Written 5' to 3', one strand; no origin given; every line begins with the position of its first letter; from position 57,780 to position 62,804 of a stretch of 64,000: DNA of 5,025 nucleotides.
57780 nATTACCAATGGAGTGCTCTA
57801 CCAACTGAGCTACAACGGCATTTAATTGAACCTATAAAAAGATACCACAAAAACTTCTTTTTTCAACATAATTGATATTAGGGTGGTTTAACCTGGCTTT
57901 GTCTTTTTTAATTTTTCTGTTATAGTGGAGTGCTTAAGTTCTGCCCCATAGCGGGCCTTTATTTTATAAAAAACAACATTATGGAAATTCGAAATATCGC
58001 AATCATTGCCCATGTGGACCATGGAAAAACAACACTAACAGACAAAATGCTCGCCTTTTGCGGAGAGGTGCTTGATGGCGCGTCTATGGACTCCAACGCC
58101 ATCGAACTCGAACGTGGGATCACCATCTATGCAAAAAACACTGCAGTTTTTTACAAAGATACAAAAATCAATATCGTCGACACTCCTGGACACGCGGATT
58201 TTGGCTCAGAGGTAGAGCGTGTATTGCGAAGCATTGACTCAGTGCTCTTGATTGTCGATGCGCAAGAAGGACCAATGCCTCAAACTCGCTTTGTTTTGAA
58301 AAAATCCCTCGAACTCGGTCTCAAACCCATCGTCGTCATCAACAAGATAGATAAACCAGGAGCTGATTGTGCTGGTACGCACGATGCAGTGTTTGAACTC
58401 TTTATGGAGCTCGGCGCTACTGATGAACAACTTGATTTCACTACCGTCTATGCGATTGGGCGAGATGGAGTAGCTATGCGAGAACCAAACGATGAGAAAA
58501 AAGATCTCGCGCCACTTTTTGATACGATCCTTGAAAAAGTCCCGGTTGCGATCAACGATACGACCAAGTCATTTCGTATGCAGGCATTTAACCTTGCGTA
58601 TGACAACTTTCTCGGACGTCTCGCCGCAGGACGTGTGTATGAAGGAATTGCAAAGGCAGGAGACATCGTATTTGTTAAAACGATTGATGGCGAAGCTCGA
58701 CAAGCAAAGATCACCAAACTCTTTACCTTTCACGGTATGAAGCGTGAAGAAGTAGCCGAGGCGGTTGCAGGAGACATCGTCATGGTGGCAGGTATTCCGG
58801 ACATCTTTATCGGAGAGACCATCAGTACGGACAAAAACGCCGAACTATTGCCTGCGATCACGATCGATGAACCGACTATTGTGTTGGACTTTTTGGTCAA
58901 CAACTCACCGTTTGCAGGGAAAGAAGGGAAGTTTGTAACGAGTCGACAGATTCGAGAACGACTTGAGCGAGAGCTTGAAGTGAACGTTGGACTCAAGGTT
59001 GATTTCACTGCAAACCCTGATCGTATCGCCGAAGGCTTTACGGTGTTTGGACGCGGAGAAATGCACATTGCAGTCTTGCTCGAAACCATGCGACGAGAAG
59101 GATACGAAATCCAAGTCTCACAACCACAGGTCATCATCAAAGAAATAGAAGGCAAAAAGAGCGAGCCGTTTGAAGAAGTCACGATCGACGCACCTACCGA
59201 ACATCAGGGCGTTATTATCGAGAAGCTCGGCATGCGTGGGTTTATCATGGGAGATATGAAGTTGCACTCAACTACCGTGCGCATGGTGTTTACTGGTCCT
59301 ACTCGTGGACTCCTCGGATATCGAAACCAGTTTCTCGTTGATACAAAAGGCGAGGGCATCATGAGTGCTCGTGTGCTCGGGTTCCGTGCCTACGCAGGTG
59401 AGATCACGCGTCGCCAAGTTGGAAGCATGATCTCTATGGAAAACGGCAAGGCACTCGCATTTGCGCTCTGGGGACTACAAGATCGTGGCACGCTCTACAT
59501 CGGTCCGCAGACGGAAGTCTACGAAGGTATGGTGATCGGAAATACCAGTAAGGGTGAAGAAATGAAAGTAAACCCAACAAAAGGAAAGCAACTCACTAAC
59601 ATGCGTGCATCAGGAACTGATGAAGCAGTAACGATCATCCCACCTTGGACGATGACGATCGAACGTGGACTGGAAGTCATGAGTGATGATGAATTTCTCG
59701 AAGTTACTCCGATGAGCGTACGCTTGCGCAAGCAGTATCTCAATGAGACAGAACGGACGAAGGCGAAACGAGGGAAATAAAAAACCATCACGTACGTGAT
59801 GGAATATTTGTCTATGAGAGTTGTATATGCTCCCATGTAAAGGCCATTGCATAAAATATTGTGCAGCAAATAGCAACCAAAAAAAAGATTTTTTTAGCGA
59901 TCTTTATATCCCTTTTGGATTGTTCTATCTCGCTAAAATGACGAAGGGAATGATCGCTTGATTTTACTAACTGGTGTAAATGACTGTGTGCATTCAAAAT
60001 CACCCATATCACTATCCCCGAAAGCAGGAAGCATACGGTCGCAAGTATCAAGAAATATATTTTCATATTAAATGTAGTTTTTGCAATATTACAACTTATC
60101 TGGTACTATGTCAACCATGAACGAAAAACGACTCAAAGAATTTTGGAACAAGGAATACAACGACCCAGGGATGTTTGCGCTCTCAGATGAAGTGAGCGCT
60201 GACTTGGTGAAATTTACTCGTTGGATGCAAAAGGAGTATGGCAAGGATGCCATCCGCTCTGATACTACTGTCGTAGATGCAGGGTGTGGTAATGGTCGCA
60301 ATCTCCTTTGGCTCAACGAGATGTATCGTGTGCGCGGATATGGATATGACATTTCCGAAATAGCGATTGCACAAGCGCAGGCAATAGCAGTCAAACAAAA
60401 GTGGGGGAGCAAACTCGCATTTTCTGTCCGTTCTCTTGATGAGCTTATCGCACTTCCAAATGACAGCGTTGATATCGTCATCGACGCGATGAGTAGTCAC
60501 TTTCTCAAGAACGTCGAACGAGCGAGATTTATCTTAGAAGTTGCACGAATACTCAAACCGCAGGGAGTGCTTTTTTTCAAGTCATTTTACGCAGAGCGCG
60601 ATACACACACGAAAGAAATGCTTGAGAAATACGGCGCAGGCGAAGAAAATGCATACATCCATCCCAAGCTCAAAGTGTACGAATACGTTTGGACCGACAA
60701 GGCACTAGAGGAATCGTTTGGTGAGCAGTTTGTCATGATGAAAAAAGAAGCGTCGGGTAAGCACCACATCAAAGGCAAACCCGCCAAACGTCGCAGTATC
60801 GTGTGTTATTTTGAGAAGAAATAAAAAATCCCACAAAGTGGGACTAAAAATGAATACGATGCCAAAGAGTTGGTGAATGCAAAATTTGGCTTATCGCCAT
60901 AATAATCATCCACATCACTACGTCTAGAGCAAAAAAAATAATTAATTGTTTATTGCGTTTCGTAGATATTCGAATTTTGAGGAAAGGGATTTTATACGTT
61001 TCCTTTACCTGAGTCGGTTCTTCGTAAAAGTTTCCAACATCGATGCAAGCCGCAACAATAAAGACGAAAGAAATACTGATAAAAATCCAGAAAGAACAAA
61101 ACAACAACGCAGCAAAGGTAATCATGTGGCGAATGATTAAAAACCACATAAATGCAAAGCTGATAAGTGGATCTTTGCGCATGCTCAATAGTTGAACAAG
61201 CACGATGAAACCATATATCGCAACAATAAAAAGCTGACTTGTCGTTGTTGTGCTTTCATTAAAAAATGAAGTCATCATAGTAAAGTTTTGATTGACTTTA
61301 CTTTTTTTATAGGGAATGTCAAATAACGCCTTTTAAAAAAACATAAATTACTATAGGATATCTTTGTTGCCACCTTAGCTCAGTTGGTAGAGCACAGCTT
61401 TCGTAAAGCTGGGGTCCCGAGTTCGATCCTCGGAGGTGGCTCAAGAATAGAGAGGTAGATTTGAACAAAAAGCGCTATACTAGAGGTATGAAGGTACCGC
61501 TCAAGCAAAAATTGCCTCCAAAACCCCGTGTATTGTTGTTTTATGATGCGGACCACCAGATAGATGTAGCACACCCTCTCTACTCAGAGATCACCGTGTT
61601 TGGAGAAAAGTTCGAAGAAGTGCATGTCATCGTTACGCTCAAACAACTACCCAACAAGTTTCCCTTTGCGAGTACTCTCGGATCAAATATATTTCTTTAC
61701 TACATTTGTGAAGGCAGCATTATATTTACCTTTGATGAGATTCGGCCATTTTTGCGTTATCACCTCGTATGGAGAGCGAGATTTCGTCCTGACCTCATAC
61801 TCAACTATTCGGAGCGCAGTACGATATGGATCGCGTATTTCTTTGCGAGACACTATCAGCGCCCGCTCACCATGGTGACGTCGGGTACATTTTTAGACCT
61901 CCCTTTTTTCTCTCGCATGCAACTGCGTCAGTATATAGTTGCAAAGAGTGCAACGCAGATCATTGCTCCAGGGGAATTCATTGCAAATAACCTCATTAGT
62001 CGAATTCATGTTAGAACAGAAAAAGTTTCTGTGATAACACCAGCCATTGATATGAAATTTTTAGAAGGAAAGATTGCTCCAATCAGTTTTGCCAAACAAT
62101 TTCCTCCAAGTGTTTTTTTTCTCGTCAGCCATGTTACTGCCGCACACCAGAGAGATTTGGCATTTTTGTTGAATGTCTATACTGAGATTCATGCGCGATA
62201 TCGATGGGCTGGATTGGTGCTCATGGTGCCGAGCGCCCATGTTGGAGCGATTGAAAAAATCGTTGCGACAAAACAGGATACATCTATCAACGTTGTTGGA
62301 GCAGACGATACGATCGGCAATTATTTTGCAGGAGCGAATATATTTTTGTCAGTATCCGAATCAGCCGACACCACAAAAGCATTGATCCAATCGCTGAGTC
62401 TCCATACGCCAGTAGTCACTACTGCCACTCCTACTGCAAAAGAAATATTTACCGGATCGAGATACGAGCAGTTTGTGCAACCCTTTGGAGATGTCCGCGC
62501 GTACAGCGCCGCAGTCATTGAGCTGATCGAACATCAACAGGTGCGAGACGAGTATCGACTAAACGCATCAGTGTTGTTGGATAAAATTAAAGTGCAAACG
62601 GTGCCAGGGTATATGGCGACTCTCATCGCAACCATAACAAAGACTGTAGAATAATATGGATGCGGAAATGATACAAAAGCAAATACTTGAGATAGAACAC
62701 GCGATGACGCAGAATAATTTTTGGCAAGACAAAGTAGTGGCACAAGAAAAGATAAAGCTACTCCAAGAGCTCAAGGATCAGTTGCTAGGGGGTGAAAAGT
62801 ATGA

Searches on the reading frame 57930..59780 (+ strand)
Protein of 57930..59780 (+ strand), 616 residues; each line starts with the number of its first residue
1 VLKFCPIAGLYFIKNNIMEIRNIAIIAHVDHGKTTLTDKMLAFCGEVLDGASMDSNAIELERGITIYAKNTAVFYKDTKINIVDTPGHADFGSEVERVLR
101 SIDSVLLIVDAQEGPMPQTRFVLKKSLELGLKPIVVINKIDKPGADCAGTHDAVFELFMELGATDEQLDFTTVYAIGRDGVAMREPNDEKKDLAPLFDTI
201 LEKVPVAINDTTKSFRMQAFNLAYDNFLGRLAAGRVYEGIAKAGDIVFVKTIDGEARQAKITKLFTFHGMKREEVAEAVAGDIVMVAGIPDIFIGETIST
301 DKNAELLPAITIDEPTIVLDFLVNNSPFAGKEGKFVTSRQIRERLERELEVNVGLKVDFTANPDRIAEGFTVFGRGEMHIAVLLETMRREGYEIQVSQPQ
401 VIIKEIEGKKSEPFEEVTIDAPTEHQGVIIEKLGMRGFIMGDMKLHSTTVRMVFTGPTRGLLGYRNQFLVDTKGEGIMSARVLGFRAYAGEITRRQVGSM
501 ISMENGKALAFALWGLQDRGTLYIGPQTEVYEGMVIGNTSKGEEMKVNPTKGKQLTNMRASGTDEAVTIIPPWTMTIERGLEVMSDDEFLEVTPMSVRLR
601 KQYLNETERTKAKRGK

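Call 27: search_protein_families(library=pfam, proteins=[window:57930-59780:+], max_evalue=0.001)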
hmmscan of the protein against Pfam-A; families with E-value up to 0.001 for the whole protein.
window:57930-59780:+ (616 aa): 6 families
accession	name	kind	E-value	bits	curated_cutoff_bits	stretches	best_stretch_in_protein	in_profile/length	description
PF00009.33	GTP_EFTU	-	6.9e-49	166.4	26.5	1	19-204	2-186/188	Elongation factor Tu GTP binding domain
PF21018.2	BipA_C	-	2.4e-41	140.3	23.8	1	498-605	2-109/110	TypA/BipA C-terminal domain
PF00679.30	EFG_C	-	2.5e-14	53.5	27.9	1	411-494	3-87/89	Elongation factor G C-terminus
PF03144.31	GTP_EFTU_D2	-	1.8e-13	51.1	30.3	1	229-298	1-72/73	Elongation factor Tu domain 2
PF22042.2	EF-G_D2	-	2.7e-11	43.8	27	1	215-299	2-82/84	Elongation factor G domain 2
PF01926.29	MMR_HSR1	-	5.5e-06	26.9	21.9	1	23-139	2-113/113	50S ribosome-binding GTPase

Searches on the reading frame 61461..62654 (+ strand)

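Call 27: search_protein_families(library=pfam, proteins=[window:61461-62654:+], max_evalue=0.001)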
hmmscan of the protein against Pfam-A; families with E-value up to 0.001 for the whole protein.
window:61461-62654:+ (397 aa): 3 families
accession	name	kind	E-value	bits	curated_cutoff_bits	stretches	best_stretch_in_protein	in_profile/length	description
PF13692.12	Glyco_trans_1_4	-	1.6e-07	32.1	27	1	221-357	6-141/142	Glycosyl transferases group 1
PF13439.12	Glyco_transf_4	-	2.1e-07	31.6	28.5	1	97-198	60-168/170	Glycosyltransferase Family 4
PF00534.26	Glycos_transf_1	-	2e-05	24.7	26.4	1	275-369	74-169/172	Glycosyl transferases group 1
